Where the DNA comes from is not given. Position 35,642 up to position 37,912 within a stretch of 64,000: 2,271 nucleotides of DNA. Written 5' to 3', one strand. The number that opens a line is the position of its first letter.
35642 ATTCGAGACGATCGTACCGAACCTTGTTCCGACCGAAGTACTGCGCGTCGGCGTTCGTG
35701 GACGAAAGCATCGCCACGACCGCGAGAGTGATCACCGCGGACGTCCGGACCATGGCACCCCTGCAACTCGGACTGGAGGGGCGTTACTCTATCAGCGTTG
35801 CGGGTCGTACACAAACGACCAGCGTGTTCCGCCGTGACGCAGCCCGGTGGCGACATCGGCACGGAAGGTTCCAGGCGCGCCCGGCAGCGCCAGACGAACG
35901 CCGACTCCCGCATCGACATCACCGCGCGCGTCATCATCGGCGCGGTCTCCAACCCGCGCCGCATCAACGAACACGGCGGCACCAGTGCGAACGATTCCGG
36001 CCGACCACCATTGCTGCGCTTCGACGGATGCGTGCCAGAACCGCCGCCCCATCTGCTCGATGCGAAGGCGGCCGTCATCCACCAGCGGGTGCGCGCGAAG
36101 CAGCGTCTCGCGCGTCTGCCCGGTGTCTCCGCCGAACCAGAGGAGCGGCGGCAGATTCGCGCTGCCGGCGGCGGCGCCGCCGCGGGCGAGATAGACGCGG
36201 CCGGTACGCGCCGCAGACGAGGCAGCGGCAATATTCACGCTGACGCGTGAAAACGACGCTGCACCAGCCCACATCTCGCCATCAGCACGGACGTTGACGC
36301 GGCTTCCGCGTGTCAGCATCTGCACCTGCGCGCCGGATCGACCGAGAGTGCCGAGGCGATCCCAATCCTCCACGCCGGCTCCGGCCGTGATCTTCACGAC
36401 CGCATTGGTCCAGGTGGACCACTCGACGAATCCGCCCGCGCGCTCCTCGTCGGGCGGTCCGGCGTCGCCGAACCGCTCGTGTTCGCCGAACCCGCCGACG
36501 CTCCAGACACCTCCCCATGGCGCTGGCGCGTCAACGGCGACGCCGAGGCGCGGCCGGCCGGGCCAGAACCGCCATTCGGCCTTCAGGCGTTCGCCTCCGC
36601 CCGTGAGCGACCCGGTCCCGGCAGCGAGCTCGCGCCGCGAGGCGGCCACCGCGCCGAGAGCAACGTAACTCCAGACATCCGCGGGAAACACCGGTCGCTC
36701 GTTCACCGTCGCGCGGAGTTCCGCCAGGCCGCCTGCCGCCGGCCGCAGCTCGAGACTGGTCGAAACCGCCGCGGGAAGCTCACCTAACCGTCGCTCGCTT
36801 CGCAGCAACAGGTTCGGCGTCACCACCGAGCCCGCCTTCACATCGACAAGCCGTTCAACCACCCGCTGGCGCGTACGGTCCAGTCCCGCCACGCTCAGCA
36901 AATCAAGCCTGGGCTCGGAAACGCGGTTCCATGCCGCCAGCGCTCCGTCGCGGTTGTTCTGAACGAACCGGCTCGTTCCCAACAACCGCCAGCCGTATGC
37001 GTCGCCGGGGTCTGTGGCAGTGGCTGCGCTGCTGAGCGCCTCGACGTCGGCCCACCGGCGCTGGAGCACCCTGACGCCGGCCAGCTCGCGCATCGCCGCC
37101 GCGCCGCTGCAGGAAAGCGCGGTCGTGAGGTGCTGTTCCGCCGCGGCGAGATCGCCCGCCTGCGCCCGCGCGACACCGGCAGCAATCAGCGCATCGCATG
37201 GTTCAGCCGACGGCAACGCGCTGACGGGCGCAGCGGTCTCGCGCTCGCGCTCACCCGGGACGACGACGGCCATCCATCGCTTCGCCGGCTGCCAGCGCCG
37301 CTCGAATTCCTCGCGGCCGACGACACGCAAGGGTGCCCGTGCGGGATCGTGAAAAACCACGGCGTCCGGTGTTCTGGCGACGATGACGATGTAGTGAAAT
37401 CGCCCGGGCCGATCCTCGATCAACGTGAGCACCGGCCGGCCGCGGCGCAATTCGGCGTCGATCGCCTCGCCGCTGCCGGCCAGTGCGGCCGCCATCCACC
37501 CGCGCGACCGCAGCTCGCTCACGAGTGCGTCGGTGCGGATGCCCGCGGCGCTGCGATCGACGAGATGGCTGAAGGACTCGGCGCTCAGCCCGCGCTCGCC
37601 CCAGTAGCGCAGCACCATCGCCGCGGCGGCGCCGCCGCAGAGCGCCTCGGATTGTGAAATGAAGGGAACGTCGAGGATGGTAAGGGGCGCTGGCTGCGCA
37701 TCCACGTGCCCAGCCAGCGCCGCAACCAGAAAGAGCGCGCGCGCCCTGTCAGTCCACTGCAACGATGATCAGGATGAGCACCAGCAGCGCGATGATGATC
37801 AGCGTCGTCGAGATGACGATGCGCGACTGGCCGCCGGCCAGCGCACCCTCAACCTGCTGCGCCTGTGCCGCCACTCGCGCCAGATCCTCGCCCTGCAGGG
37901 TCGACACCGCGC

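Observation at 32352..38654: Co-oriented envelope cluster: two protease-domain/Omp85-barrel fusions with a PA2779-like anchored protein, a lipoprotein and a P-loop kinase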

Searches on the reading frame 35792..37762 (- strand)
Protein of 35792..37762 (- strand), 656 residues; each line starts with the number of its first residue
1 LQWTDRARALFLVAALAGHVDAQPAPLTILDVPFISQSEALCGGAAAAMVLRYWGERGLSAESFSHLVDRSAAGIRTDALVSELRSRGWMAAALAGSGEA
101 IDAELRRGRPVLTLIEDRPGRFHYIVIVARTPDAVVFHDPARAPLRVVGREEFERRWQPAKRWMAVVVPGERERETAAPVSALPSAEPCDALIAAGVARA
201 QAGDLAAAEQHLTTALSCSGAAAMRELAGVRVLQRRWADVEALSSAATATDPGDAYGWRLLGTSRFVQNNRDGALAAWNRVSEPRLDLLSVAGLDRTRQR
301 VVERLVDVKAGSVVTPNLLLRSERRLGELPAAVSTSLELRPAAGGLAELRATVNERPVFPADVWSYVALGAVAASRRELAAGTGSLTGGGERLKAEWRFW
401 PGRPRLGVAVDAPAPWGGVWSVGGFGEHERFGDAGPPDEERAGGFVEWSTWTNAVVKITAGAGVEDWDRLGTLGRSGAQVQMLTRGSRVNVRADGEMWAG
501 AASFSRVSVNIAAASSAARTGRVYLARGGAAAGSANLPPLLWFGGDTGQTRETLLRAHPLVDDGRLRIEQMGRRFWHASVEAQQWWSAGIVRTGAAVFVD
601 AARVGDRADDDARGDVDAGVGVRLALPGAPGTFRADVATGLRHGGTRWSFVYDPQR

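Call 3: search_protein_families(library=pfam, proteins=[window:35792-37762:-], max_evalue=0.1)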
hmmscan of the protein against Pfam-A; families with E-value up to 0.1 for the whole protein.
window:35792-37762:- (656 aa): 5 families
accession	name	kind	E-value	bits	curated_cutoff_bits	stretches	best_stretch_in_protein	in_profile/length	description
PF12385.14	Peptidase_C70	-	9.5e-08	32.5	19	1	30-155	5-138/141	Papain-like cysteine protease AvrRpt2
PF13529.12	Peptidase_C39_2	-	1e-07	33.1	24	1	30-141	1-143/143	Peptidase_C39 like family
PF03412.21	Peptidase_C39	-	2.3e-07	31.1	22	1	37-158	8-122/133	Peptidase C39 family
PF07719.23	TPR_2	-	0.0023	18.4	27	0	190-217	2-29/34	Tetratricopeptide repeat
PF14559.12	TPR_19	-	0.015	16.1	25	1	201-261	3-65/68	Tetratricopeptide repeat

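Call 4: search_protein_families(library=ncbifam, proteins=[window:35792-37762:-], max_evalue=0.1)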
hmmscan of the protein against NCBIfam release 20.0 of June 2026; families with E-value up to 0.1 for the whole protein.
window:35792-37762:- (656 aa): 4 families
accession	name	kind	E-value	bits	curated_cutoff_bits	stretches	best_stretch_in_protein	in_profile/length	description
NF033920.0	C39_PA2778_fam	equivalog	9e-15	54.8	150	1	29-265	2-234/255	PA2778 family cysteine peptidase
TIGR02917.1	PEP_TPR_lipo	equivalog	9.5e-07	27.1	312.2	1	181-282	117-220/899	XrtA/PEP-CTERM system TPR-repeat protein PrsT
TIGR03796.1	NHLM_micro_ABC1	equivalog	0.0014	16.9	853.3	1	32-157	2-119/710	NHLP family bacteriocin export ABC transporter peptidase/permease/ATPase subunit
NF009508.0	PRK12866.1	equivalog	0.037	14.2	108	0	511-580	25-89/97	YciI-like protein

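Call 5: find_homologous_proteins(query=window:35792-37762:-)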
Query window:35792-37762:- (656 aa): 1096 proteins with E <= 0.001 among 8000 candidates; the best 120 are listed.
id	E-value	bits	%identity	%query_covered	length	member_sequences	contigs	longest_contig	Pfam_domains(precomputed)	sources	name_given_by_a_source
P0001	0.0e+0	1435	100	100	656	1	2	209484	PF12385.15,PF13529.14,PF03412.22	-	-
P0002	0.0e+0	1434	100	100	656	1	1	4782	PF12385.15,PF13529.14,PF03412.22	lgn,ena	-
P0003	0.0e+0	1434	100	100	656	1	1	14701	PF12385.15,PF13529.14,PF03412.22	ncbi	-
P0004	0.0e+0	1432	100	100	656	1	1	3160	PF12385.15,PF13529.14,PF03412.22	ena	-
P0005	0.0e+0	1431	100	100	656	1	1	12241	PF12385.15,PF13529.14,PF03412.22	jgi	-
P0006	0.0e+0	1380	98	97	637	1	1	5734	PF12385.15,PF13529.14,PF03412.22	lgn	-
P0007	0.0e+0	1368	97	99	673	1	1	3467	PF12385.15,PF13529.14,PF03412.22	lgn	-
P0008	0.0e+0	1358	94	100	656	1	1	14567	PF12385.15,PF13529.14,PF03412.22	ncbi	ncbi:MAG: papain-like cysteine protease family protein [Vicinamibacterales bacterium]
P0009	0.0e+0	1355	94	100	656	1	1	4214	PF12385.15,PF13529.14,PF03412.22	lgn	-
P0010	0.0e+0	1349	94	100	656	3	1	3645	PF12385.15,PF13529.14,PF03412.22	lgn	-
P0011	0.0e+0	1348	94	100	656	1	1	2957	PF12385.15,PF13529.14,PF03412.22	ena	-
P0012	0.0e+0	1330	93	100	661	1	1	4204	PF12385.15,PF13529.14,PF03412.22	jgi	jgi:hypothetical protein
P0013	0.0e+0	1236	87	97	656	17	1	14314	PF12385.15,PF13529.14,PF03412.22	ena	-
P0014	0.0e+0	1192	85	98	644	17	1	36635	PF12385.15,PF13529.14,PF03412.22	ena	-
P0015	0.0e+0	1177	88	93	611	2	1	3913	-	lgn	-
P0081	7.6e-224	763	56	100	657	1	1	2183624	PF12385.15,PF13529.14,PF03412.22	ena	-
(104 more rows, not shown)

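Call 6: search_solved_structures(query=window:35792-37762:-, max_evalue=1, show_alignments=2)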
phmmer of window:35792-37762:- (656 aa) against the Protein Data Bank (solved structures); distinct sequences matched with E-value up to 1: 3.
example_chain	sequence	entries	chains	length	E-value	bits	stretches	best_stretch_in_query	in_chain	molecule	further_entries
4eqf_A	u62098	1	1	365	0.66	11.6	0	244-284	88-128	PEX5-related protein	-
6hqz_A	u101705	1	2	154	0.73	11.4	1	105-156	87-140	AvrRpt2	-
6mpz_A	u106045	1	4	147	0.98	11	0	23-156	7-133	Double Glycine Motif Protease domain from AMS/PCAT Transporter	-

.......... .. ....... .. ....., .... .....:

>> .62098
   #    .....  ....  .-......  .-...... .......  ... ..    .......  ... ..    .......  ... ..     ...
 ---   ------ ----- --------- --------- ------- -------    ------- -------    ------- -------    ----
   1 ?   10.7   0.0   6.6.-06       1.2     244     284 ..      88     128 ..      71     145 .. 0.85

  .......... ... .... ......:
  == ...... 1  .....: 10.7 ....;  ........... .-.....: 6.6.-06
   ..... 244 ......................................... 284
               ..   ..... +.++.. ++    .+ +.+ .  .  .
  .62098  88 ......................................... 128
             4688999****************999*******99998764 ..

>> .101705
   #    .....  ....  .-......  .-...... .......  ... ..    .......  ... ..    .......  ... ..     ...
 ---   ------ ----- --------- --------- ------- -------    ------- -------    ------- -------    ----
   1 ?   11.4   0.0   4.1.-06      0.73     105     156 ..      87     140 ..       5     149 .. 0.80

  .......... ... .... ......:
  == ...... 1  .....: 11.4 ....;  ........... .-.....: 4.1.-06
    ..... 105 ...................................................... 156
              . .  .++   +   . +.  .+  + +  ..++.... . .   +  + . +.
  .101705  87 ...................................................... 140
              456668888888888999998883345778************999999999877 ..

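Call 15: find_encoding_contigs(protein=P0081, flank=10000, max_places=2)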
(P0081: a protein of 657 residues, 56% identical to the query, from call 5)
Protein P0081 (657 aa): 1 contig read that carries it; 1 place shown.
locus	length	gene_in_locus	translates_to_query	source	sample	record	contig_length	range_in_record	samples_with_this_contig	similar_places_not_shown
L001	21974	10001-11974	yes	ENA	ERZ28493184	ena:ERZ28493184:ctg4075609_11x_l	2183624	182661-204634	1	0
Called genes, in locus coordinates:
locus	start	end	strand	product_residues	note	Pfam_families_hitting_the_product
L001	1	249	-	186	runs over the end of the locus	-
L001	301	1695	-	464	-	PF00149:Metallophos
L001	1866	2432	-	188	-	PF01797:Y1_Tnp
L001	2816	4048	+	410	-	PF01663:Phosphodiest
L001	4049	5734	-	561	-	PF00128:Alpha-amylase, PF22157:SupH-like_C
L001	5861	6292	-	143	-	PF01322:Cytochrom_C_2 (weak)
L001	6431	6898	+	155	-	PF12867:DinB_2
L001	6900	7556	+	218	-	PF00484:Pro_CA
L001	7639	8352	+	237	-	PF13628:DUF4142, PF03713:DUF305 (faint)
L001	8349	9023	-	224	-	PF09243:Rsm22 (weak), PF05175:MTS (weak), PF13489:Methyltransf_23, PF13847:Methyltransf_31 (weak), PF08241:Methyltransf_11 (weak), PF08242:Methyltransf_12 (weak), PF13649:Methyltransf_25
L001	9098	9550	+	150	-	PF08433:KTI12 (faint), PF13671:AAA_33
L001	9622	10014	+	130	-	-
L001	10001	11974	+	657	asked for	PF03412:Peptidase_C39, PF12385:Peptidase_C70 (weak), PF13529:Peptidase_C39_2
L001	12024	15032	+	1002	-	PF00930:DPPIV_N (faint), PF26550:Tricorn_2nd, PF26549:Tricorn_N, PF07676:PD40 (weak), PF26549:Tricorn_N (weak)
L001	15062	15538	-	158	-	PF00085:Thioredoxin, PF13098:Thioredoxin_2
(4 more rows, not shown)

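Call 19: predict_structure(alignment_id=A1)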
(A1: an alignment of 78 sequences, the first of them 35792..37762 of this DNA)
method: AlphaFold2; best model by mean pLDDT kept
length: 656 residues; sequences in the alignment: 78
mean_pLDDT: 82.2   pTM: 0.71
mean pLDDT of the five models: 82.2, 79.8, 79.1, 72.3, 71.3
residues with pLDDT >= 90: 253; 70-90: 311; 50-70: 29; < 50: 63
segments of 3 or more residues with pLDDT < 50: 1-3, 6-34, 172-186, 546-559
pLDDT, mean of each block of 10 residues (from residue 1): 45 37 34 53 84 79 80 79 90 86 81 87 85 78 74 89 88 41 52 90 86 78 88 86 85 92 91 93 95 93 93 95 95 92 90 86 80 83 88 91 91 92 93 82 96 97 95 97 93 95 94 87 91 90 55 45 76 88 85 90 81 81 82 84 74 70
secondary structure, 60 per line:
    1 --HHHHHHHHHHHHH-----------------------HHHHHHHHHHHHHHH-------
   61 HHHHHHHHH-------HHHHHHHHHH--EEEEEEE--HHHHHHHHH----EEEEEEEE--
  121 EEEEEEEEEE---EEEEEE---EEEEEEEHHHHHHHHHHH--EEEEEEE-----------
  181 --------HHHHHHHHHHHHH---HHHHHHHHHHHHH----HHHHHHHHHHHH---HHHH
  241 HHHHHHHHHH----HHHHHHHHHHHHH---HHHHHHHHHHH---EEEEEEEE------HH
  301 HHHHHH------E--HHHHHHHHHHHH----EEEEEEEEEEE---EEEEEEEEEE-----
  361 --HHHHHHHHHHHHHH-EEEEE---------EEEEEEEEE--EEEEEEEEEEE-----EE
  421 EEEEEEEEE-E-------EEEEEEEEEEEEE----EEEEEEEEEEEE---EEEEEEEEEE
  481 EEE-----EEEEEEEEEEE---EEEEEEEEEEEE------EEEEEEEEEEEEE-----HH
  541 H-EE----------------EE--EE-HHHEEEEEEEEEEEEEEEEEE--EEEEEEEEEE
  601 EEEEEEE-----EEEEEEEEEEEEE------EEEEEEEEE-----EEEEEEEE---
elements in order: H3-15 H39-53 H61-69 H77-86 E89-95 H98-106 E111-118 E121-130 E134-139 E143-149 H150-160 E163-169 H189-201 H205-217 H222-233 H237-250 H255-267 H271-281 E285-292 H299-306 H316-327 E332-342 E346-355 H363-376 E378-382 E392-400 E403-413 E419-429 E439-451 E456-467 E471-483 E489-499 E503-514 E521-533 E571-588 E591-607 E613-625 E632-640 E646-653

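Call 22: fold_search(model_id=the predicted structure, library=pdb)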
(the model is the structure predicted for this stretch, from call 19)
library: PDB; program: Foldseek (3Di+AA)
matches with E <= 10: 1355; with E <= 0.001: 133
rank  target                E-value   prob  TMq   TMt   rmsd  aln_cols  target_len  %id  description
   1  8us2_B                2.7e-13  1.00  0.38  0.50   6.8       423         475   18  P22121 Crystal structure of TamA from Pseudomonas aeruginosa at 3.95 Ang (released 2024-06-26)
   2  8us2_A                6.4e-13  1.00  0.38  0.44   6.8       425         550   17  P22121 Crystal structure of TamA from Pseudomonas aeruginosa at 3.95 Ang (released 2024-06-26)
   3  4c00                  7.5e-13  1.00  0.39  0.46   6.4       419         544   14  Crystal structure of TamA from E. coli (released 2013-09-25)
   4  9hiv_A                8.3e-13  1.00  0.40  0.49   5.7       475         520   11  BamADG components of the Bacteroides thetaiotaomicron BAM machinery (released 2025-08-27)
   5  8qpv_A                1.9e-12  1.00  0.38  0.33   9.0       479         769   12  Handover Complex: BAM bound OmpX and extended SurA (released 2024-09-25)
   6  9hg7_A                2.0e-12  1.00  0.38  0.33   9.4       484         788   13  BAM-SurA complex in the swing-out state (released 2025-04-16)
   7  8us1                  2.3e-12  1.00  0.38  0.44   6.9       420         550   17  P21 Crystal structure of TamA from Pseudomonas aeruginosa at 2.6 Ang (released 2024-06-26)
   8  8us3                  2.8e-12  1.00  0.40  0.46   6.3       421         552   17  C2 Crystal structure of TamA from Pseudomonas aeruginosa at 3.1 Ang (released 2024-06-26)
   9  7nri_A                6.8e-12  1.00  0.38  0.33   8.6       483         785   14  Structure of the darobactin-bound E. coli BAM complex (BamABCDE) (released 2021-04-21)
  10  7tt4_A                7.5e-12  1.00  0.38  0.40   9.3       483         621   14  BamABCDE bound to substrate EspP class 6 (released 2022-03-30)
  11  7bnq_A                8.4e-12  1.00  0.38  0.33   8.0       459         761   15  Lateral-closed conformation of the lid-locked BAM complex (BamA E435C S665C, BamBDCE) by cryoEM (released 2021-06-02)
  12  7ye4_A                8.8e-12  1.00  0.40  0.34   8.5       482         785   13  BAM-EspP complex structure with BamA-G431C and G781C/EspP-N1293C and A1043C mutations in nanodisc (released 2023-07-12)
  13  9hg5_A                1.0e-11  1.00  0.39  0.33   9.0       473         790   13  BAM-SurA complex in the swing-in state with full length BamC resolved (released 2025-04-16)
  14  8spr_A                1.1e-11  1.00  0.39  0.33   9.5       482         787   12  The cryo-EM structure of the EcBAM/EspP(beta1-12) complex (released 2024-05-08)
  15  9n2e_A                1.1e-11  1.00  0.37  0.42   8.2       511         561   10  Cryo-EM structure of F. johnsoniae BamAP (released 2025-07-09)
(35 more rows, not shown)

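Call 24: search_protein_representatives(protein=window:35792-37762:-)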
Query: 656 residues. Proteins with E-value up to 0.001 (for the whole library): 1879; up to 1e-10: 916; up to 1e-30: 430. The best 150 are listed.
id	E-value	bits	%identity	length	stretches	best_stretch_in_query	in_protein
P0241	1.5e-198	677.9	55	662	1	16-653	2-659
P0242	3.4e-169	580.9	47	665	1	9-654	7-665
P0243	3.9e-161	554.2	48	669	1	10-645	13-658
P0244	2.1e-158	545.2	46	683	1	22-654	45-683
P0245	8.7e-151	520.0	46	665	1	8-654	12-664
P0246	1.2e-129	450.2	44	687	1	10-652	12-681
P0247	1.0e-128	447.1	42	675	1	7-654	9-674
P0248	2.9e-128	445.6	59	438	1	49-470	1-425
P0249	6.4e-128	444.5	40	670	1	13-652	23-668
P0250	2.4e-127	442.6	42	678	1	16-652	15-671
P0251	1.5e-118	413.5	40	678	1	9-650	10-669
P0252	7.1e-118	411.3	42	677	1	9-649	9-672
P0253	1.0e-116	407.5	41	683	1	23-653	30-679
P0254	5.8e-116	405.0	43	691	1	17-646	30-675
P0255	4.9e-114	398.6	42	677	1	21-647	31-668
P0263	6.7e-110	385.0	38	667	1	30-643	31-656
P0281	3.5e-101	356.1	37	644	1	28-653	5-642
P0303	2.2e-95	337.0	34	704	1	18-650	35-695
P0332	8.9e-92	325.1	36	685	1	26-652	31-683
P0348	1.2e-88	314.8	35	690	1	18-647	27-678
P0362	4.2e-86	306.3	36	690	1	17-644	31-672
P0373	3.2e-84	300.1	36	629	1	14-643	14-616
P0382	8.1e-83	295.5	36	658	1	10-645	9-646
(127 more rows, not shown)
